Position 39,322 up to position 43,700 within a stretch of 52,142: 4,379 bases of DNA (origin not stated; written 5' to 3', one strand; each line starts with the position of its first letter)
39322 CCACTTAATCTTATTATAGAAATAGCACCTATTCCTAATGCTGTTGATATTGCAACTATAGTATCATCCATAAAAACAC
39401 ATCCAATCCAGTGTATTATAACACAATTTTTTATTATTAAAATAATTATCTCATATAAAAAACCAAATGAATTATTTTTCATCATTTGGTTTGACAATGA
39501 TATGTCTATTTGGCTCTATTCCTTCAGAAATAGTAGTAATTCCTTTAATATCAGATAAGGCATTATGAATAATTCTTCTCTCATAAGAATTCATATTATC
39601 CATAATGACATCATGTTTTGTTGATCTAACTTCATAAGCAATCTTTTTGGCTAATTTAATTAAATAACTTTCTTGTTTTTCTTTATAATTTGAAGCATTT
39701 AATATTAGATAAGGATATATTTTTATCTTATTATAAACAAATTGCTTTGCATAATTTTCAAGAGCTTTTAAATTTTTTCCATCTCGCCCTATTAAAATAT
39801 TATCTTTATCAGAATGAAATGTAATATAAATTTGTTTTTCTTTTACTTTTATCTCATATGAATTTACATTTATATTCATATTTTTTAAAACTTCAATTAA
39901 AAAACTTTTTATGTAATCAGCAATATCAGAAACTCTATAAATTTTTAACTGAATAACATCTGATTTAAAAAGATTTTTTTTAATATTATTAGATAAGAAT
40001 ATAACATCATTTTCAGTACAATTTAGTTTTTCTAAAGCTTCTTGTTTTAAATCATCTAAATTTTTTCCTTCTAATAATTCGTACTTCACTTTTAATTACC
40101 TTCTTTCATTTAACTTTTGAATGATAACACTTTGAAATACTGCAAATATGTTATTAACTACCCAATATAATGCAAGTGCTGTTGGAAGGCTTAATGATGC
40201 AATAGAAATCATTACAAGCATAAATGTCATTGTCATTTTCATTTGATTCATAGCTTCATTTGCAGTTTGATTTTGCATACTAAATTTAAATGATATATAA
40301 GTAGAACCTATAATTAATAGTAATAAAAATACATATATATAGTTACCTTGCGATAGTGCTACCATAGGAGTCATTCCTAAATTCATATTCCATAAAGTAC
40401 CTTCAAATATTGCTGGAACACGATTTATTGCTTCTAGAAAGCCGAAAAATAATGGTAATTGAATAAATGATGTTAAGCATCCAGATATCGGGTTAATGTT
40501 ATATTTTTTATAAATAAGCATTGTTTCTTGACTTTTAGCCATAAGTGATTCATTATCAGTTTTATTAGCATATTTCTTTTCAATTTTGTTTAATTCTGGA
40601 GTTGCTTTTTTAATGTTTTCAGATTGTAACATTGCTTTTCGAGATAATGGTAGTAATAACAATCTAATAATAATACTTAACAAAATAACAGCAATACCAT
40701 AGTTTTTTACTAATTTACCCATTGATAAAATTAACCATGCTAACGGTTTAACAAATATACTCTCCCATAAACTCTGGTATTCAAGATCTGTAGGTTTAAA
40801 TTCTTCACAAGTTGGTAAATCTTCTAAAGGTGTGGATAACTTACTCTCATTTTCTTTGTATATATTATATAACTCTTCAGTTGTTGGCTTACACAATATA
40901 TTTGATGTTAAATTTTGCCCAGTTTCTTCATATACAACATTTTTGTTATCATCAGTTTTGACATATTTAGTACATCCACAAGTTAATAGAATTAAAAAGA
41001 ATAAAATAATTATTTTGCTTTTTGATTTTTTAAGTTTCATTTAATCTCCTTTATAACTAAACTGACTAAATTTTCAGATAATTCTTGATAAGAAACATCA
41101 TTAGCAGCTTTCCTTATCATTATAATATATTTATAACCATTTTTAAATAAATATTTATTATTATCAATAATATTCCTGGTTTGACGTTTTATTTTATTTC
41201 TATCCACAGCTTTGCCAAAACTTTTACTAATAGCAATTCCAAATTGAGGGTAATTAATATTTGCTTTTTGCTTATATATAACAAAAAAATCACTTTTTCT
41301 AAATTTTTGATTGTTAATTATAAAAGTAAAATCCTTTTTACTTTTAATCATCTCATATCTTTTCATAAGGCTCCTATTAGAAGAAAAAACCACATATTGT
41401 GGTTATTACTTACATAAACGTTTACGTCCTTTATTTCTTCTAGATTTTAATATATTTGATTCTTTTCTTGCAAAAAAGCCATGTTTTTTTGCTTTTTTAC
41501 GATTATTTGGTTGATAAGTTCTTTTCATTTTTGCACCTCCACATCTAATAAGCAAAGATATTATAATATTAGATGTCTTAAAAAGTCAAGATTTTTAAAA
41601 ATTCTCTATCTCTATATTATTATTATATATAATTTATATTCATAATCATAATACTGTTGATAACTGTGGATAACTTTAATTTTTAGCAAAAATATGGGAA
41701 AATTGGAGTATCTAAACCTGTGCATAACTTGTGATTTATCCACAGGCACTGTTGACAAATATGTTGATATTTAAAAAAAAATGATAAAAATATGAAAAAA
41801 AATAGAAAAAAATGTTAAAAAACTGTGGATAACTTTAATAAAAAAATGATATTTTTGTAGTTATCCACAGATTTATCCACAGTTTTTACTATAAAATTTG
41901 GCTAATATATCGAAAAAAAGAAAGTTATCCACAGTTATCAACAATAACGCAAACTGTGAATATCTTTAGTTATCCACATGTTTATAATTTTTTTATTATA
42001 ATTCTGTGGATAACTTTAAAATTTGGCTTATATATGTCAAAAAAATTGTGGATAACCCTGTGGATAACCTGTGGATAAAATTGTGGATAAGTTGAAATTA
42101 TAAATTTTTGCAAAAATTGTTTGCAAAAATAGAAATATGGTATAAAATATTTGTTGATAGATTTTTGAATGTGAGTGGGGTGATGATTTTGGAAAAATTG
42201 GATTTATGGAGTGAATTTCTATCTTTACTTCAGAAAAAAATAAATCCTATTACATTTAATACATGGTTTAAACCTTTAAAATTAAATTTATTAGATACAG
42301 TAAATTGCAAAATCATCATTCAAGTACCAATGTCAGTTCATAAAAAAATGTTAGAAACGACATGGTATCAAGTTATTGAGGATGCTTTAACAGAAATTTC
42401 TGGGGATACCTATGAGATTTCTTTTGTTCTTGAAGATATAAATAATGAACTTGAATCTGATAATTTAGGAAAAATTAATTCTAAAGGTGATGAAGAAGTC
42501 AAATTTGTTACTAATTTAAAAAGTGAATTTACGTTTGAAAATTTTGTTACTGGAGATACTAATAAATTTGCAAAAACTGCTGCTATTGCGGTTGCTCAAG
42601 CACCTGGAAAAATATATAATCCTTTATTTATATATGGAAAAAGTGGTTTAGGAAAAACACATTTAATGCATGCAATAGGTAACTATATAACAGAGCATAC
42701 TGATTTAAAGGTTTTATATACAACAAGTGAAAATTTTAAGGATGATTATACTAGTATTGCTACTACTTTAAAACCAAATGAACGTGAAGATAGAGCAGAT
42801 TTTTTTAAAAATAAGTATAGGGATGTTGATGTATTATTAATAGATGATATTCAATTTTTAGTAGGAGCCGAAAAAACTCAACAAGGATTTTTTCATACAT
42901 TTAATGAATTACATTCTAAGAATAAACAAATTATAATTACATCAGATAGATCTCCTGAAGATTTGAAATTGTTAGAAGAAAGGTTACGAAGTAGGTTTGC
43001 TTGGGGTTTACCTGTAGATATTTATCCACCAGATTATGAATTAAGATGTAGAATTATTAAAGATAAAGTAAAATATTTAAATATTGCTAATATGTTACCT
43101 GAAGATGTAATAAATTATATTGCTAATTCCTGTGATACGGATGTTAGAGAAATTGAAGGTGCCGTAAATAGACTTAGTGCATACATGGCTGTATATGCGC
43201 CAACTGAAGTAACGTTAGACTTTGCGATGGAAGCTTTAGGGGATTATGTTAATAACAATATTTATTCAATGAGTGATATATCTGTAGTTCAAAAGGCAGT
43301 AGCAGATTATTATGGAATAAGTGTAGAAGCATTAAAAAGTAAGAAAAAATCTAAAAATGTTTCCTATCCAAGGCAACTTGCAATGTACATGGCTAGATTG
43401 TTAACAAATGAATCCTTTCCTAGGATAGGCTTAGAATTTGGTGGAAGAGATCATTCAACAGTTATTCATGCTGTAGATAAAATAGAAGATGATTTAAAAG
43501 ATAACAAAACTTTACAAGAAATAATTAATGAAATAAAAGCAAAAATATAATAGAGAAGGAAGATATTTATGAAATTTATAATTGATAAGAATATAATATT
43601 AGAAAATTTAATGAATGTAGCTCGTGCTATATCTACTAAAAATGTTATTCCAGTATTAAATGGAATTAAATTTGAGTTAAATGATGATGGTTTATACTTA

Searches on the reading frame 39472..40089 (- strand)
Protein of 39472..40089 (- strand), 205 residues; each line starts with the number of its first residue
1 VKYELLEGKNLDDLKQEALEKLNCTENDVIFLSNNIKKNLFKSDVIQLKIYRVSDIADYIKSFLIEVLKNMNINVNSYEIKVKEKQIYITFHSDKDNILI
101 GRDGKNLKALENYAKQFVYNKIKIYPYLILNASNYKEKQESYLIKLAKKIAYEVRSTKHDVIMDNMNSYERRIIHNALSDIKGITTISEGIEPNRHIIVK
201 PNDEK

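Call 7: search_protein_families(library=pfam, proteins=[window:39472-40089:-])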
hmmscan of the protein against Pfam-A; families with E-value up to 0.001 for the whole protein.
window:39472-40089:- (205 aa): 3 families
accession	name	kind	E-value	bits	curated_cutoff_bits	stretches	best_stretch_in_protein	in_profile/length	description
PF01424.28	R3H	-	1.4e-16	60.7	26.8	1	143-201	3-60/60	R3H domain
PF13083.13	KH_KhpA-B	-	5.7e-06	26.6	32.1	1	58-111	2-55/73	KhpA/KhpB, KH domain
PF07650.23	KH_2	-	1.4e-05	25.3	22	1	64-124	6-68/78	KH domain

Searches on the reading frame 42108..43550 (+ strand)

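Call 7: search_protein_families(library=pfam, proteins=[window:42108-43550:+])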
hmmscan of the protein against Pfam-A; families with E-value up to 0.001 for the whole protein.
window:42108-43550:+ (480 aa): 9 families
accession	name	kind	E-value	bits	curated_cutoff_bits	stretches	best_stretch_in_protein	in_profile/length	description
PF00308.24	Bac_DnaA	-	1.9e-62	210.7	23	1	137-303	1-161/162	Bacterial DnaA ATPAse domain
PF08299.17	Bac_DnaA_C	-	3.6e-29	101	31.5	1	392-459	2-69/69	Bacterial dnaA protein helix-turn-helix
PF11638.13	DnaA_N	-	1.4e-09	37.9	24.6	1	33-95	3-64/65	DnaA N-terminal domain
PF01695.23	IstB_IS21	-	4.9e-06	26.7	24.1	1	173-282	95-195/238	IstB-like ATP binding protein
PF01637.24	ATPase_2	-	1.9e-05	25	33.2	1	170-280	20-117/225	ATPase domain predominantly from Archaea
PF00004.35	AAA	-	2.9e-05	24.9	21.2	1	174-297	2-123/131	ATPase family associated with various cellular activities (AAA)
PF13401.12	AAA_22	-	0.00021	22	27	1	173-270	8-109/130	AAA domain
PF13173.12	AAA_14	-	0.00021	21.7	27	1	172-298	4-116/129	AAA domain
PF00910.28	RNA_helicase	-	0.0003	21.7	21.5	0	174-273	2-79/105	RNA helicase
